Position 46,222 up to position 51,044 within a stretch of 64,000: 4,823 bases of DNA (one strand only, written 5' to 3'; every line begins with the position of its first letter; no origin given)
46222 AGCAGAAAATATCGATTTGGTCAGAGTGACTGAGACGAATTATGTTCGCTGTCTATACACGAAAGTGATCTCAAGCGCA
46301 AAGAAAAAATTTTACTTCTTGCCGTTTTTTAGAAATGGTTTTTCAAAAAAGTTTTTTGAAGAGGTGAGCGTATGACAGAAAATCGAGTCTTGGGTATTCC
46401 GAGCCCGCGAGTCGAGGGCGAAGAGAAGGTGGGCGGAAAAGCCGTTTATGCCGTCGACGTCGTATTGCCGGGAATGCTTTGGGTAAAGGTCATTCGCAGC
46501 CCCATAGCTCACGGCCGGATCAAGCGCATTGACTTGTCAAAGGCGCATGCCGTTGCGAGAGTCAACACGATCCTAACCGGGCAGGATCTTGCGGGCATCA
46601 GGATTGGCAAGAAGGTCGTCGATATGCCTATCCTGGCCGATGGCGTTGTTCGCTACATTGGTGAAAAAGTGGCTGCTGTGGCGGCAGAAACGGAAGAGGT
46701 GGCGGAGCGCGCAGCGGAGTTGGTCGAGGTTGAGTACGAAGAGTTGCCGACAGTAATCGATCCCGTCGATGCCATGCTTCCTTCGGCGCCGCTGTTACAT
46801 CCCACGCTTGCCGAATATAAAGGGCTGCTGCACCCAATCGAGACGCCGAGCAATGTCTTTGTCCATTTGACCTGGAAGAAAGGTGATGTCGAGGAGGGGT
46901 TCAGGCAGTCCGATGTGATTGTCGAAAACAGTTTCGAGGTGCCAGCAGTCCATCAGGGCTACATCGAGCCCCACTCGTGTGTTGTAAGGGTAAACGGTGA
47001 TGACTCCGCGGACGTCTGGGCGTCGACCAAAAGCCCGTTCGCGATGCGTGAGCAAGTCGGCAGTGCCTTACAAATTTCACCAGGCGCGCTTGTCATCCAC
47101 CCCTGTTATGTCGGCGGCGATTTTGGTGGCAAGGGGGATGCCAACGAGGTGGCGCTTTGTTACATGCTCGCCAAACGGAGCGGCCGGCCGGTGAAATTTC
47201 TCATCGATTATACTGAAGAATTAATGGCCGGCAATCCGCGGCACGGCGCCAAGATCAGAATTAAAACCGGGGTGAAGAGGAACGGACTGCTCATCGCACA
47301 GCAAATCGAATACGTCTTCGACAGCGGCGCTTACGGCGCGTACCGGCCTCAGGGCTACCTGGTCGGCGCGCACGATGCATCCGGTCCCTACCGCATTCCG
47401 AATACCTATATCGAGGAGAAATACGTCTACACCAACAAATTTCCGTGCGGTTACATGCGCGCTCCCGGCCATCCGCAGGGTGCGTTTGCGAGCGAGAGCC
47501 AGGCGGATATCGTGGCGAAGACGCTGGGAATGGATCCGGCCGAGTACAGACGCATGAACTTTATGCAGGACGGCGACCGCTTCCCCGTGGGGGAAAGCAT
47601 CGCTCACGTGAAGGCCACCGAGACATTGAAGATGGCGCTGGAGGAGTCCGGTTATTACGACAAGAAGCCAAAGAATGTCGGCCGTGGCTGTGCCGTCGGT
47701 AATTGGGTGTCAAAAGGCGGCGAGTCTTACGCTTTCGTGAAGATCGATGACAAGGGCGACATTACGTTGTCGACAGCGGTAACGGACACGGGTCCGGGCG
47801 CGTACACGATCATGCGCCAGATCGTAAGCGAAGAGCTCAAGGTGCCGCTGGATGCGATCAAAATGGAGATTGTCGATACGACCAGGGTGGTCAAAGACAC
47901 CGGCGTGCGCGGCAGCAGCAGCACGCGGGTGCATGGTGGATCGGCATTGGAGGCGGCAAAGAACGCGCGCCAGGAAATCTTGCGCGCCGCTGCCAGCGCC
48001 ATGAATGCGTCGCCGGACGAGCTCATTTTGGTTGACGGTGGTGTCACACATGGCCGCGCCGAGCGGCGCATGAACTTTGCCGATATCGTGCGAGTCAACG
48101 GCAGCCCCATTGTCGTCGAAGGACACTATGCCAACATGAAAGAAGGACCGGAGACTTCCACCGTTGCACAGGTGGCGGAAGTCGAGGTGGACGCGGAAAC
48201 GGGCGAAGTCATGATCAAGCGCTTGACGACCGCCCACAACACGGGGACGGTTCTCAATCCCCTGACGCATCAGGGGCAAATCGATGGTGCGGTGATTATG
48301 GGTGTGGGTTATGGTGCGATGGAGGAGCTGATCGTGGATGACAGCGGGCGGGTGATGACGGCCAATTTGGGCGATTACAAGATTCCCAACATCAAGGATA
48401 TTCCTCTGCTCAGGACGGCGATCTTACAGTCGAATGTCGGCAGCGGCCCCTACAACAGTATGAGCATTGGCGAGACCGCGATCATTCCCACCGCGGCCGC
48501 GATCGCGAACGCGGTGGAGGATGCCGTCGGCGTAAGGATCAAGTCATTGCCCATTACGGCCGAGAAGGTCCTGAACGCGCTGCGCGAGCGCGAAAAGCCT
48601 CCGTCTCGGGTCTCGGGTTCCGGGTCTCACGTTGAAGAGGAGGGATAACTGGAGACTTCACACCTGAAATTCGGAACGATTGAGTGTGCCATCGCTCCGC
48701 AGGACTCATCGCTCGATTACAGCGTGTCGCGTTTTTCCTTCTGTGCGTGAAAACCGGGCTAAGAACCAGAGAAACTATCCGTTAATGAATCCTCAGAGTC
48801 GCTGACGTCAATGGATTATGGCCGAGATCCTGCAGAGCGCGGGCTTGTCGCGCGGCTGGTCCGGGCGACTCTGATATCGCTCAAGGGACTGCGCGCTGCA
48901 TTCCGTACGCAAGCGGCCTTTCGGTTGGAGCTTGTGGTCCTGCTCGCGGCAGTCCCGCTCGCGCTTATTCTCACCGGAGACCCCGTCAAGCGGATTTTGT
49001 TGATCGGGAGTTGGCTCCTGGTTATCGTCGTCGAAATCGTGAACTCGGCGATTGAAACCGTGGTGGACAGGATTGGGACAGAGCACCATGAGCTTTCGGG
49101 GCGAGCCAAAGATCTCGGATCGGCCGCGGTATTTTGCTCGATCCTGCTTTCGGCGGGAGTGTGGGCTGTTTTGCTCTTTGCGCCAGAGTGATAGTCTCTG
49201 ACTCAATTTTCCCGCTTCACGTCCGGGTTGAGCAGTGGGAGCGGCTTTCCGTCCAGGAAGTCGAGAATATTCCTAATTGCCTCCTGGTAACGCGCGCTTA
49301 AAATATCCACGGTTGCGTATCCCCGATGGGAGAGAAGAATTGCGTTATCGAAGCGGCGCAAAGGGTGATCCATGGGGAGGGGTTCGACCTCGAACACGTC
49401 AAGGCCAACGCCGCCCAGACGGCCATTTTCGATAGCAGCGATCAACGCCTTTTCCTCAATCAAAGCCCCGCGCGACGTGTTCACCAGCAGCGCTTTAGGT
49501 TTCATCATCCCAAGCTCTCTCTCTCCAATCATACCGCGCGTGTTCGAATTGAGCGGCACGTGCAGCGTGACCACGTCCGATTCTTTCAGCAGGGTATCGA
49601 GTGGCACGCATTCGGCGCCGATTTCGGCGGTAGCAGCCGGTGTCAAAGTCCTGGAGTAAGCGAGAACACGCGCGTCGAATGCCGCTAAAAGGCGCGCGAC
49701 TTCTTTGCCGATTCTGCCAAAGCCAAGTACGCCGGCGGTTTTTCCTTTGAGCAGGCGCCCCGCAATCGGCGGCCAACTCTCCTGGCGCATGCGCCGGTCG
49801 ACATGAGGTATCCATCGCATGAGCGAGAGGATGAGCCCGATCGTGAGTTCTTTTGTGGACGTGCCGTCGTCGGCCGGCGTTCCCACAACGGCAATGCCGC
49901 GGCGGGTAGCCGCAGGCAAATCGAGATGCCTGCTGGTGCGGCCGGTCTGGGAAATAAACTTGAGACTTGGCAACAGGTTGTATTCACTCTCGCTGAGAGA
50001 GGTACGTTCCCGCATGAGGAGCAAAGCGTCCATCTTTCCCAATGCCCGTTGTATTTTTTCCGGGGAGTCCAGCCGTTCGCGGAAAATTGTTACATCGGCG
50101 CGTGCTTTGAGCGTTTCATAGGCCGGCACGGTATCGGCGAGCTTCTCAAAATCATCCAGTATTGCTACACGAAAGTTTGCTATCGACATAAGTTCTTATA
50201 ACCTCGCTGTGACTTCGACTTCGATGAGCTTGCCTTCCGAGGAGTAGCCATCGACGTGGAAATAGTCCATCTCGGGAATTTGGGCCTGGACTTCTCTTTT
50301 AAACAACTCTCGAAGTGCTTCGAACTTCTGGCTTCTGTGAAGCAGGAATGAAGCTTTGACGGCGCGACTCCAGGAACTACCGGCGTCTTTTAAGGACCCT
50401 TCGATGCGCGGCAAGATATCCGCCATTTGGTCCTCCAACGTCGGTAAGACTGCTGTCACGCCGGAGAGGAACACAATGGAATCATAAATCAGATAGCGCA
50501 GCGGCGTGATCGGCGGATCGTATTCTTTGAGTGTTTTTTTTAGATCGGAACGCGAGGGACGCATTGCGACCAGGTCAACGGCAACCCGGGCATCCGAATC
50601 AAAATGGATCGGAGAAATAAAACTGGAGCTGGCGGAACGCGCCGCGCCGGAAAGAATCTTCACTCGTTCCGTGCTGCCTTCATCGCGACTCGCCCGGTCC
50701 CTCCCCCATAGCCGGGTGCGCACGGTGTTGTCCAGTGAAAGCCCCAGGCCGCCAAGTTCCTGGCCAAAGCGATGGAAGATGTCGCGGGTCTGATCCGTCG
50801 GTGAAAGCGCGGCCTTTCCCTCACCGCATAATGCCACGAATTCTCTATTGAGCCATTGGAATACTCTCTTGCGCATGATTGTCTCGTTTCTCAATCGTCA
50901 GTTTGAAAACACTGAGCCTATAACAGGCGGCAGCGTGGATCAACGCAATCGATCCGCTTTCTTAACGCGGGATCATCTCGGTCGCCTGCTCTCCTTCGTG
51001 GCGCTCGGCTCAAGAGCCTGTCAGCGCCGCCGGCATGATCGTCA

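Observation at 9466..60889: One architecture, many alphabets: hairpins whose arms are tandem 6-9-nt units occupy most gene junctions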

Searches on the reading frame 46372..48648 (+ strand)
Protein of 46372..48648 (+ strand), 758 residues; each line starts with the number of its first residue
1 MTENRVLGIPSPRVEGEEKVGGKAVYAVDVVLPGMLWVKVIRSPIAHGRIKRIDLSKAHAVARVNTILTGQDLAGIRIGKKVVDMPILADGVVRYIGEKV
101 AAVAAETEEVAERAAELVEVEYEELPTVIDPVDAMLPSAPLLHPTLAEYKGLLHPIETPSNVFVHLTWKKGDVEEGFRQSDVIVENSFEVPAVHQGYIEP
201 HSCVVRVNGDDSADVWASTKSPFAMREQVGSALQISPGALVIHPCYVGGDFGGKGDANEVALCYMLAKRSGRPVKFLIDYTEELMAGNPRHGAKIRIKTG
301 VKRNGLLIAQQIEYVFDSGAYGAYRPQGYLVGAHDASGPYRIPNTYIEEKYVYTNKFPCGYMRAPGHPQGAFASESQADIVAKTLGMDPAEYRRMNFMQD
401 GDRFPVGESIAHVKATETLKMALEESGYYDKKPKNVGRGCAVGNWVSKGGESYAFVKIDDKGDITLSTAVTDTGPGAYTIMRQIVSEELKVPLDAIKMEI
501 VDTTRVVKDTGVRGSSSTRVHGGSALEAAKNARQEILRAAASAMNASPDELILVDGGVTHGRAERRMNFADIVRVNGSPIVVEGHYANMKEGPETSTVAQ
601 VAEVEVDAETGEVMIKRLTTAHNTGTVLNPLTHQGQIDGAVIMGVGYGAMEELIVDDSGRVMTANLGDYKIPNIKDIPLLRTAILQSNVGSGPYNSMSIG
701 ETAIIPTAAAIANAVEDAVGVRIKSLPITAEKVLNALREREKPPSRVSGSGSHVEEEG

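Call 21: search_protein_families(library=pfam, proteins=[window:46372-48648:+])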
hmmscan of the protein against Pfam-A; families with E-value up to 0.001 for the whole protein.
window:46372-48648:+ (758 aa): 3 families
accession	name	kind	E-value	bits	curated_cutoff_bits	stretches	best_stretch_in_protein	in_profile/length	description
PF02738.23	MoCoBD_1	-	4.9e-67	226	27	1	154-397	2-244/244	Molybdopterin cofactor-binding domain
PF20256.3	MoCoBD_2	-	7e-61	206.6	27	1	431-678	20-283/283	Molybdopterin cofactor-binding domain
PF01315.27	Ald_Xan_dh_C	-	4.1e-28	98.3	31.3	1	22-126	2-110/110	Aldehyde oxidase and xanthine dehydrogenase, a/b hammerhead domain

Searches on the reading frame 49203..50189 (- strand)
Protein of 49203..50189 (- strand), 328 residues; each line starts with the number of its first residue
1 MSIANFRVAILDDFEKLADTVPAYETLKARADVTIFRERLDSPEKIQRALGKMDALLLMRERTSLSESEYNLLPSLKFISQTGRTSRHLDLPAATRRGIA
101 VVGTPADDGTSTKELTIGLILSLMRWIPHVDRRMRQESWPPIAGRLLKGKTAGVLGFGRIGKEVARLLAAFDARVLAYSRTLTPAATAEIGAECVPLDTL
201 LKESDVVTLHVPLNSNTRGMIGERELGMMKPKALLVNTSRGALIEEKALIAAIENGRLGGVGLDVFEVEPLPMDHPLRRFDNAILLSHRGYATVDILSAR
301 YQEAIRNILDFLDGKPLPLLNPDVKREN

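Call 59: search_protein_families(library=pfam, proteins=[window:49203-50189:-])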
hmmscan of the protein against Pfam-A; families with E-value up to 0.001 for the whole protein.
window:49203-50189:- (328 aa): 2 families
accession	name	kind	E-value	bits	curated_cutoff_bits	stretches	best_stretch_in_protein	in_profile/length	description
PF02826.25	2-Hacid_dh_C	-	4.6e-59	199.2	25.1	1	117-290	1-178/178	D-isomer specific 2-hydroxyacid dehydrogenase, NAD binding domain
PF00389.36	2-Hacid_dh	-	2.8e-13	50.2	24.6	1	25-318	13-130/134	D-isomer specific 2-hydroxyacid dehydrogenase, catalytic domain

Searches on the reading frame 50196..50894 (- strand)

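Call 59: search_protein_families(library=pfam, proteins=[window:50196-50894:-])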
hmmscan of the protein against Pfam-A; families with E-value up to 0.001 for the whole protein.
window:50196-50894:- (232 aa): 1 family
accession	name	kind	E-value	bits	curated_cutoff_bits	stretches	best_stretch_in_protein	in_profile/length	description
PF01042.26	Ribonuc_L-PSP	-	1.7e-08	34.9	27.3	1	138-231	18-120/121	Endoribonuclease L-PSP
